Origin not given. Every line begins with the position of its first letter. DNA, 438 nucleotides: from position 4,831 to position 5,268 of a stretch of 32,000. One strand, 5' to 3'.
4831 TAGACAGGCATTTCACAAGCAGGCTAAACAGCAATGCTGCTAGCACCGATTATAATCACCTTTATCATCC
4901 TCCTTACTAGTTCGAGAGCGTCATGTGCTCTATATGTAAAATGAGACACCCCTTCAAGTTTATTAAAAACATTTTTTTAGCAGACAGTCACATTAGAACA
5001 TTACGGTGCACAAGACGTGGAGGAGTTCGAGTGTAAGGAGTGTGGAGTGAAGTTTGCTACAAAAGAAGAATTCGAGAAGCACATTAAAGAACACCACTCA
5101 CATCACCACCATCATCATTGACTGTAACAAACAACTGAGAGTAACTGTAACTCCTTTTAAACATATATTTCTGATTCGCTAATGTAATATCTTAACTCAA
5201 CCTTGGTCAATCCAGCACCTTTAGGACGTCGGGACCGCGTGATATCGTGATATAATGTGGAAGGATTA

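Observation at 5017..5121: Unlisted 34-codon ORF encoding a textbook classical C2H2 zinc finger with a natural His-rich tail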

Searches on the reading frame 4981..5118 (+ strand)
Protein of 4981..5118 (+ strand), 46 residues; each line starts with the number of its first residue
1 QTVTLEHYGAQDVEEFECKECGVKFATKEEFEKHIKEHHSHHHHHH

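Call 8: find_homologous_proteins(query=window:4981-5118:+, max_evalue=0.1)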
Query window:4981-5118:+ (46 aa): 1 proteins with E <= 0.1 among 1 candidates.
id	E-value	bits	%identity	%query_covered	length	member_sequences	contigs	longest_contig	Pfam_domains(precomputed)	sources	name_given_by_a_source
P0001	2.3e-8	51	97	63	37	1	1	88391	PF13894.13,PF00096.33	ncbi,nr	ncbi:C2H2-type zinc finger protein [Aeropyrum pernix]|nr:C2H2-type zinc finger protein [Aeropyrum pe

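Call 10: find_encoding_contigs(protein=P0001, flank=6000)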
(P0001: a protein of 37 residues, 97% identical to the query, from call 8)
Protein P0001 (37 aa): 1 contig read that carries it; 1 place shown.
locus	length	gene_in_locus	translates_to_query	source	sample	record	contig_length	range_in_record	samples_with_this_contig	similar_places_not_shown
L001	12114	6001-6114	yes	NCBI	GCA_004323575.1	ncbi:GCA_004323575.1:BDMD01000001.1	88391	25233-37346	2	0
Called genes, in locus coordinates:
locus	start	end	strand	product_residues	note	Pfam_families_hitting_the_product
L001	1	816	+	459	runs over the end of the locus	PF00282:Pyridoxal_deC, PF00266:Aminotran_5 (weak)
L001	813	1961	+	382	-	PF07690:MFS_1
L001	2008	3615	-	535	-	PF20551:DUF6765 (faint)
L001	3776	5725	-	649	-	PF00583:Acetyltransf_1 (faint), PF13508:Acetyltransf_7 (faint), PF00005:ABC_tran, PF13401:AAA_22 (weak), PF13304:AAA_21 (weak)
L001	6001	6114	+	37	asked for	PF00096:zf-C2H2 (weak), PF13894:zf-C2H2_4 (weak)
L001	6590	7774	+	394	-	PF00085:Thioredoxin, PF13098:Thioredoxin_2 (weak)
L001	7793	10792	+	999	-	PF01578:Cytochrom_C_asm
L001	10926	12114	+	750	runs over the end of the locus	-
